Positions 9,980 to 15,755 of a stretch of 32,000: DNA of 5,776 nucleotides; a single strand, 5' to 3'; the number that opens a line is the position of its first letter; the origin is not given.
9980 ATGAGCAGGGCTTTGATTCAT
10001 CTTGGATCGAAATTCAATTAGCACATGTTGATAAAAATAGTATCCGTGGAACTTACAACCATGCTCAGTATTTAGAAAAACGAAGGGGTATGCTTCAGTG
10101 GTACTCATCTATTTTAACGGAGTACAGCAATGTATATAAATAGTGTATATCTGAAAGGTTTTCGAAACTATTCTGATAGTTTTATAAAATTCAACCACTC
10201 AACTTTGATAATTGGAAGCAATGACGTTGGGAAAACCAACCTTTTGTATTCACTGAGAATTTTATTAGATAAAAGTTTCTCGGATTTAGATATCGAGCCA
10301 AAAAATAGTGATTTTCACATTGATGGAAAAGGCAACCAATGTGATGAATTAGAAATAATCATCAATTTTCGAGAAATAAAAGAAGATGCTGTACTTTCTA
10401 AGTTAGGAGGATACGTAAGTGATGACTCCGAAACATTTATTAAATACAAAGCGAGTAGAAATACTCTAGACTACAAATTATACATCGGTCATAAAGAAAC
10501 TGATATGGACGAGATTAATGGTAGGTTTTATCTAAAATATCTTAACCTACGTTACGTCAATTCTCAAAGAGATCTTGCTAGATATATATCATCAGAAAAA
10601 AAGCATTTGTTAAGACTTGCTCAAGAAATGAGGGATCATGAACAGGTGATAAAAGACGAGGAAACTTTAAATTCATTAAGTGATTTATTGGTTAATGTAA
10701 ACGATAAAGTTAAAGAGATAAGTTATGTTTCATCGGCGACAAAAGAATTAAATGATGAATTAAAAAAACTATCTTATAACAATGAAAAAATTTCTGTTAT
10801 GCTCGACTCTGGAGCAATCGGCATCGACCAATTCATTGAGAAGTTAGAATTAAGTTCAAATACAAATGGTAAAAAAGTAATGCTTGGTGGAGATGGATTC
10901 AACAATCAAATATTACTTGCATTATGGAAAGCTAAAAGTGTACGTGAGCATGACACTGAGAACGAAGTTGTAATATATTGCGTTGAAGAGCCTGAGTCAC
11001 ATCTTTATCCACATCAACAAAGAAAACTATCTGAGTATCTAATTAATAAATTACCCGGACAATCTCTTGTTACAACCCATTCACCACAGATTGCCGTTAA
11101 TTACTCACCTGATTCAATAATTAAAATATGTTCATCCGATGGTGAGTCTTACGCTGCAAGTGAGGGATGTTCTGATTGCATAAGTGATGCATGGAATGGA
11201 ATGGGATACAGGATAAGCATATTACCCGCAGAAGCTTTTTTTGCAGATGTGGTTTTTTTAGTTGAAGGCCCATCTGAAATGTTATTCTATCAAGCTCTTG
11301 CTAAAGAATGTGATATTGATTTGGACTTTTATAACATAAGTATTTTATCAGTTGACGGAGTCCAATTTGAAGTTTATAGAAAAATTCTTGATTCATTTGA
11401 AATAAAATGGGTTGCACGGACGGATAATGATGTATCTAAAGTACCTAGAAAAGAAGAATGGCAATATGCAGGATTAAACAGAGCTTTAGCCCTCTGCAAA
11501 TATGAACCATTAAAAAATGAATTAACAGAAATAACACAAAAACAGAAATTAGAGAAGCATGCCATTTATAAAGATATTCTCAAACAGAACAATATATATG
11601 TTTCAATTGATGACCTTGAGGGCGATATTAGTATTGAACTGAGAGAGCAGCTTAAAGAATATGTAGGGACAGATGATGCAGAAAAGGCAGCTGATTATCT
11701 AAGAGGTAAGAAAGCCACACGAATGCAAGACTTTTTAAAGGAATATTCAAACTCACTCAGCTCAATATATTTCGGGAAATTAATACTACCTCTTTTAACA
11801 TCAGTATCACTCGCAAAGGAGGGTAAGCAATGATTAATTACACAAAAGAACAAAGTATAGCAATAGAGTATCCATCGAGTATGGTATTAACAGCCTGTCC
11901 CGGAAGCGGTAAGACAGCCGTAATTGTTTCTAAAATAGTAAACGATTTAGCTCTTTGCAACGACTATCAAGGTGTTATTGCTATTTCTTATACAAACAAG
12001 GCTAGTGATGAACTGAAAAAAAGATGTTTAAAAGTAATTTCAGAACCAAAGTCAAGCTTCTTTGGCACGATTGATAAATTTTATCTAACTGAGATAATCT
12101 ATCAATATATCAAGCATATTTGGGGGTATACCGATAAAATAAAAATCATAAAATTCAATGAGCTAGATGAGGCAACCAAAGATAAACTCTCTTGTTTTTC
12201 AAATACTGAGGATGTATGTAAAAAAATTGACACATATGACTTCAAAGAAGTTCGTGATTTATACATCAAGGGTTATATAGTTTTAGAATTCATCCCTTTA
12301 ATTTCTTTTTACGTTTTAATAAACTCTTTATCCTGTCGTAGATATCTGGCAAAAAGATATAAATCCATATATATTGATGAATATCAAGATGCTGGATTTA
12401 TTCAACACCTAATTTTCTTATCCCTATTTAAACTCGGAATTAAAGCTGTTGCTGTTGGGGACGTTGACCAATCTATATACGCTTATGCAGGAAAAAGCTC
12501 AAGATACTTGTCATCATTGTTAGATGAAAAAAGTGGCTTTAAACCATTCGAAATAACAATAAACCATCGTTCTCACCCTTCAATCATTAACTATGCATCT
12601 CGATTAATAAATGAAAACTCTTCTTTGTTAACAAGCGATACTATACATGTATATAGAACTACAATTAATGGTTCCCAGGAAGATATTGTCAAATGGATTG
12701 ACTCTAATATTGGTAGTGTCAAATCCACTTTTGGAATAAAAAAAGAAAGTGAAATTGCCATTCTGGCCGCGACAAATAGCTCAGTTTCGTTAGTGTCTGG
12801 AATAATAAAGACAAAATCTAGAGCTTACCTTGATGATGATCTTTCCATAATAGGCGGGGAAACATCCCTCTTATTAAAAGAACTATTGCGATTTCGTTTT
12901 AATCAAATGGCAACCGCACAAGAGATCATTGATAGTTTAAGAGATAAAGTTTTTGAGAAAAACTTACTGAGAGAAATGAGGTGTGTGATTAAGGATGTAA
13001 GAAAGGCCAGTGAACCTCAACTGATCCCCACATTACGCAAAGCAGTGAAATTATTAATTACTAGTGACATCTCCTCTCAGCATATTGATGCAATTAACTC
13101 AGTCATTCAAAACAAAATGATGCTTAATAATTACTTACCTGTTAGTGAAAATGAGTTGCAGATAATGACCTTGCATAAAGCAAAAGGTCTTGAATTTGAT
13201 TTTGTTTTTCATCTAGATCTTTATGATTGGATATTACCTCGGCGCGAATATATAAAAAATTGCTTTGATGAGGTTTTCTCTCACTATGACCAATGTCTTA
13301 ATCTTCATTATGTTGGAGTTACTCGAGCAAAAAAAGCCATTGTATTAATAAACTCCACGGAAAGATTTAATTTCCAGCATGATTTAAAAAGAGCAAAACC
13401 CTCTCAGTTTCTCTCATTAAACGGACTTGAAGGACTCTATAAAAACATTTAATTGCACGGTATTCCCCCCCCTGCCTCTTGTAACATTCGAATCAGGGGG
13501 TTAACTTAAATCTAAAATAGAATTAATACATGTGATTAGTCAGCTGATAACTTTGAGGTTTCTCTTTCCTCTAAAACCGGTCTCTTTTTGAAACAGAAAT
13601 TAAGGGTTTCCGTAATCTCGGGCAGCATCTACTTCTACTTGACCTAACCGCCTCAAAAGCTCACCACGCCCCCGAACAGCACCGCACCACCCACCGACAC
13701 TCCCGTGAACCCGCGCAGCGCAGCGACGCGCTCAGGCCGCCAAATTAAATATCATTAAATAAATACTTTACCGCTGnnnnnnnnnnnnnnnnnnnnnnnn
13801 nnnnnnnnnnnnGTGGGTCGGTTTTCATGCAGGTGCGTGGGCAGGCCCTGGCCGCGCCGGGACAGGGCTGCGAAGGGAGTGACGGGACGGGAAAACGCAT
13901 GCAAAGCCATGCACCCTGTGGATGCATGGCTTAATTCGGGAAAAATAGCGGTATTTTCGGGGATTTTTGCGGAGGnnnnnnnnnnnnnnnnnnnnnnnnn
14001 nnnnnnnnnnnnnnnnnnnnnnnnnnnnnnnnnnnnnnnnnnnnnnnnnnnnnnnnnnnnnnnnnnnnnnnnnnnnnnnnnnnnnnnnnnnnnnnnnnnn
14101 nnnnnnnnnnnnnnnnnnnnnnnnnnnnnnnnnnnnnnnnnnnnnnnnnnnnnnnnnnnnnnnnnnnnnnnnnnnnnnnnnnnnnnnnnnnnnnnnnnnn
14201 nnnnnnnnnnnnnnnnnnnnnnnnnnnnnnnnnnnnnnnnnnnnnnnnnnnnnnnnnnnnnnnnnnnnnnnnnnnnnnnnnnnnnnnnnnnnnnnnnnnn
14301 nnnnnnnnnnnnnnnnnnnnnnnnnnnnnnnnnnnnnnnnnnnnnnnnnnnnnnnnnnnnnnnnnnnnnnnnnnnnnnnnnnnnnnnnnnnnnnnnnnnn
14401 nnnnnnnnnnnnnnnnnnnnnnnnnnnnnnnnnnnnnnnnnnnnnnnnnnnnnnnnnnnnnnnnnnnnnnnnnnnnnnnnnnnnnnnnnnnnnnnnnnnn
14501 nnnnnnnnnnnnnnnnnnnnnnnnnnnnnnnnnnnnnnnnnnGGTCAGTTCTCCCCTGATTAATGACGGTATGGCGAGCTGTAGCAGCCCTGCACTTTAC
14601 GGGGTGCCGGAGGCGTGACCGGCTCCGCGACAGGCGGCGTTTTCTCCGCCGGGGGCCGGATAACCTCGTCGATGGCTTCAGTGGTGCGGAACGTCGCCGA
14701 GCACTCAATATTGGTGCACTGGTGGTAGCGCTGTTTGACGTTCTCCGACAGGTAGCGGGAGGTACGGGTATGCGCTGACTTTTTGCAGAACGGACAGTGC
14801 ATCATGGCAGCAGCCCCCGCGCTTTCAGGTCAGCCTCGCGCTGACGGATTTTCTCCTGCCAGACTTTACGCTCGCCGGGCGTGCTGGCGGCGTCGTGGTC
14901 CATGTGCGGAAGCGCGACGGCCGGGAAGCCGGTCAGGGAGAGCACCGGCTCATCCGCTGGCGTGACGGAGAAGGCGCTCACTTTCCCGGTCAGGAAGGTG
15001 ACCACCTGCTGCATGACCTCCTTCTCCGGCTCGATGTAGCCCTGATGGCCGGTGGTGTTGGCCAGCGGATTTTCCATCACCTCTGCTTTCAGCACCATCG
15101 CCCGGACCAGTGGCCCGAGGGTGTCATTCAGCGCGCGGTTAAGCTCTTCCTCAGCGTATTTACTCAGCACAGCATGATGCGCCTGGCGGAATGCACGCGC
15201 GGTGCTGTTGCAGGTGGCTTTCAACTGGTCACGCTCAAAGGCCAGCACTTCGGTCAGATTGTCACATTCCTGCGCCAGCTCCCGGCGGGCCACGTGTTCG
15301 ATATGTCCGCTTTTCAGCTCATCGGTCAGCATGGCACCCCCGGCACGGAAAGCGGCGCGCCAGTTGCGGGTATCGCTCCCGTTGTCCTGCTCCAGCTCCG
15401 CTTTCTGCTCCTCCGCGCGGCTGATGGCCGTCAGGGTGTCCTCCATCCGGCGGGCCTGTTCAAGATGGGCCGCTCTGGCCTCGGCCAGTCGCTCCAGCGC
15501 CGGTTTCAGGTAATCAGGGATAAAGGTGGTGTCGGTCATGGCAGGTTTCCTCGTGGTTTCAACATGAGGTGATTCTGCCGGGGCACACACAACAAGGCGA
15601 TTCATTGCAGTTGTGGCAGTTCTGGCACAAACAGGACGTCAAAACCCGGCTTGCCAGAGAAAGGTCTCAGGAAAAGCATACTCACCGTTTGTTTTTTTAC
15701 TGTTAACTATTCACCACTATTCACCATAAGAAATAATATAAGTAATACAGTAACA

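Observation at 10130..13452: Gabija (GajA/GajB) anti-phage cassette carried as cargo in the int-cos hotspot of a P4-like satellite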

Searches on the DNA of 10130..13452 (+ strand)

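Call 28: search_dna_similar(query=window:10130-13452:+, collection=ecoli_genomes, mode=distant, max_rows=25, rows=spread)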
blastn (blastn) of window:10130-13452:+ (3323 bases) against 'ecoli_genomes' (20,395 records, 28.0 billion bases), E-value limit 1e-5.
Records with a match: 56; places in all: 57; records where one place covers at least 80% of the query: 15.
Genomes with a match: 56 of 5426; with a place that covers at least 80% of the query: 15. Places per genome that has any: lowest 1, median 1, highest 2. On chromosomes: 57 places; on plasmids: 0.
Best place of each record, by identity: 60-80% 56.
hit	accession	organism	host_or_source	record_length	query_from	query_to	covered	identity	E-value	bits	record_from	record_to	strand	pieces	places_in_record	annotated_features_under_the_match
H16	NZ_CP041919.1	Escherichia coli strain Ec40743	Homo sapiens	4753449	1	3323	100%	75.0%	0e+0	2238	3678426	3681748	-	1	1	ATP-dependent nuclease | UvrD-helicase domain-containing protein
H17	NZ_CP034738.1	Escherichia coli strain L65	missing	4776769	1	3323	100%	74.9%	0e+0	2233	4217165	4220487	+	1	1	ATP-dependent nuclease | UvrD-helicase domain-containing protein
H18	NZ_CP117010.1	Escherichia coli strain MLI110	Homo sapiens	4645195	1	3323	100%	74.9%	0e+0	2233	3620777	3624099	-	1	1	ATP-dependent nuclease | UvrD-helicase domain-containing protein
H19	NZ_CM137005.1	Escherichia coli strain 11PC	Mink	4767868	1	3323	100%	74.9%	0e+0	2233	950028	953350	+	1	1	ATP-dependent nuclease | UvrD-helicase domain-containing protein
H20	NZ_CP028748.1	Escherichia coli strain A27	Tapirus terrestris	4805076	1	3323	100%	74.9%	0e+0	2237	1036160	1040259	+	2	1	UvrD-helicase domain-containing protein | ATP-dependent nuclease | IS1-like element IS1A family transposase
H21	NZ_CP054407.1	Escherichia coli strain KCJ3K291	Homo sapiens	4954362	1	3323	100%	74.9%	0e+0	2229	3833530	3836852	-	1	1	ATP-dependent nuclease | UvrD-helicase domain-containing protein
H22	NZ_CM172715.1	Escherichia coli strain FCI56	Homo sapiens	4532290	1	3323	100%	74.9%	0e+0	2229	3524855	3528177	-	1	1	ATP-dependent nuclease | UvrD-helicase domain-containing protein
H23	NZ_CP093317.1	Escherichia coli strain HUM3355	Homo sapiens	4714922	15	3242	54%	69.7%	7e-161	772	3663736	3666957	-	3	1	ATP-dependent nuclease | UvrD-helicase domain-containing protein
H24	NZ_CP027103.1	Escherichia coli strain RM14723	dog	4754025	15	3242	54%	69.6%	3e-159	767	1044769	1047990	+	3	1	ATP-dependent nuclease | UvrD-helicase domain-containing protein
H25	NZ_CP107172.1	Escherichia coli strain R8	human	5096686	15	3242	54%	69.6%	3e-159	767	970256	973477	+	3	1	ATP-dependent nuclease | UvrD-helicase domain-containing protein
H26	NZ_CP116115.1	Escherichia coli strain DETEC-P793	ICU patient rectal swab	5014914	15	3242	54%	69.6%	3e-159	767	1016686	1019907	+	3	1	ATP-dependent nuclease | UvrD-helicase domain-containing protein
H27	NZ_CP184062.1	Escherichia coli strain 1448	Homo sapiens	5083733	15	3242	54%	69.6%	3e-159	767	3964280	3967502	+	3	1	ATP-dependent nuclease | UvrD-helicase domain-containing protein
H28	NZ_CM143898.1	Escherichia coli strain E19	Homo sapiens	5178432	15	3242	54%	69.6%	3e-159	767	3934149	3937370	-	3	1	ATP-dependent nuclease | UvrD-helicase domain-containing protein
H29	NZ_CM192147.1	Escherichia coli strain Ec-U4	Homo sapiens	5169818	15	3242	54%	69.6%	3e-159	767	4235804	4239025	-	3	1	ATP-dependent nuclease | UvrD-helicase domain-containing protein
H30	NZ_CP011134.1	Escherichia coli VR50 strain VR50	Homo sapiens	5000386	15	3242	54%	69.5%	2e-156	758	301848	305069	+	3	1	ATP-dependent nuclease | UvrD-helicase domain-containing protein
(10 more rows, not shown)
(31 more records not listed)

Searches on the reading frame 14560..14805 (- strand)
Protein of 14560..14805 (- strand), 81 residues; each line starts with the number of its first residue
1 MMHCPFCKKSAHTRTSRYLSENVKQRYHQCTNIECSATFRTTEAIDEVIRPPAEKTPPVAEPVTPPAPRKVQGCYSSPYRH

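Call 13: search_protein_families(library=phrogs, proteins=[window:14560-14805:-], max_evalue=0.00001)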
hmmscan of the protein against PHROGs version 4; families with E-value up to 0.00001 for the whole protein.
window:14560-14805:- (81 aa): 1 family
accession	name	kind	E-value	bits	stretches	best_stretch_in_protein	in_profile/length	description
phrog_603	-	transcription regulation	1.6e-25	91.5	1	1-71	66-136/227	transcriptional regulator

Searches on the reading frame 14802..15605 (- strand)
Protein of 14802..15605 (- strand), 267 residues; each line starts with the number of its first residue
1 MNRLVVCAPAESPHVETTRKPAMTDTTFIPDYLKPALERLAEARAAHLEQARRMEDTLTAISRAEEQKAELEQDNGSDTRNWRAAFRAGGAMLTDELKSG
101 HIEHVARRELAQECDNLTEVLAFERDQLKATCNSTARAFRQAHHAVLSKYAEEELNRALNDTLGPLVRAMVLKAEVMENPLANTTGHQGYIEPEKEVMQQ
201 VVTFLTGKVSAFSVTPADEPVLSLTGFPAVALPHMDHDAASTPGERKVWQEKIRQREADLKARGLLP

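Call 13: search_protein_families(library=phrogs, proteins=[window:14802-15605:-], max_evalue=0.00001)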
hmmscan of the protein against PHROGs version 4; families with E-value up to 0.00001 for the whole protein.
window:14802-15605:- (267 aa): 1 family
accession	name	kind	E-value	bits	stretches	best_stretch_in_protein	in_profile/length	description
phrog_6165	-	DNA, RNA and nucleotide metabolism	1.3e-88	297.4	1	27-265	3-241/242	polarity suppression Psu-like by overcoming Rho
